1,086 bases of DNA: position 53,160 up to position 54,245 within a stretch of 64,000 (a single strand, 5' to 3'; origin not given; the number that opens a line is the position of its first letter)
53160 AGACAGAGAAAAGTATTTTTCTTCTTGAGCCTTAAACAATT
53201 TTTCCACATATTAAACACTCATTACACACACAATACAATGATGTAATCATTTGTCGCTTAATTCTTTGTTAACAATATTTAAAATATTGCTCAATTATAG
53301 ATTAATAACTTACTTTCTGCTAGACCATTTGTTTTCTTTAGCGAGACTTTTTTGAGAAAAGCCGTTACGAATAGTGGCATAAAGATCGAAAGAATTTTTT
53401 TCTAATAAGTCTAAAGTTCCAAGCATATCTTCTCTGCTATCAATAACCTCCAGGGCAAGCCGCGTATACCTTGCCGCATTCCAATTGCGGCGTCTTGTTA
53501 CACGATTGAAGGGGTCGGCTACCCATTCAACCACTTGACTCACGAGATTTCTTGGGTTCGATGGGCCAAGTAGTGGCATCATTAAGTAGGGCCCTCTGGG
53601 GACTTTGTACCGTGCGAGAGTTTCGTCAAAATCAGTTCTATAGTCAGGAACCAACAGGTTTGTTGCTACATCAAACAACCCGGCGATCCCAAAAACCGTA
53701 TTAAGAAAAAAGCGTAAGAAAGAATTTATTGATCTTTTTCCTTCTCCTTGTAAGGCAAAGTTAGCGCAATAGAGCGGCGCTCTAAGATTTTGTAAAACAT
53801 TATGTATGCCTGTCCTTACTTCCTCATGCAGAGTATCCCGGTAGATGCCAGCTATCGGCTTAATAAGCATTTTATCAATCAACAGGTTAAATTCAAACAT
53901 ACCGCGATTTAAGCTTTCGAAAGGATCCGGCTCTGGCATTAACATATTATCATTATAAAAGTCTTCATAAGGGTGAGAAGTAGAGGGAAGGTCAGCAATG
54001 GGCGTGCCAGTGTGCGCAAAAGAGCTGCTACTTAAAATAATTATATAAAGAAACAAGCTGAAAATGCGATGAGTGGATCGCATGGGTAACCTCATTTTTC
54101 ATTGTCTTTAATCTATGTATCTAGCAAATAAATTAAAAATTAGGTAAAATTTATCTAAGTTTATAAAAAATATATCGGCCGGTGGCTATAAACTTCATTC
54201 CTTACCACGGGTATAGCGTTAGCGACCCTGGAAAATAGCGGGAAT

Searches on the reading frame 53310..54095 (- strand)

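Call 48: search_protein_families(library=ncbifam, proteins=[window:53310-54095:-], max_evalue=1e-10)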
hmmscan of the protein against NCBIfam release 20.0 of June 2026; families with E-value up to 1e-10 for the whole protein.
window:53310-54095:- (261 aa): 1 family
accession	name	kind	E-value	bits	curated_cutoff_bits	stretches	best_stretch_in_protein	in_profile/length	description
NF011672.1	PRK15091.1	equivalog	8.9e-32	110.4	375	1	55-249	29-221/252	phospholipid-binding lipoprotein MlaA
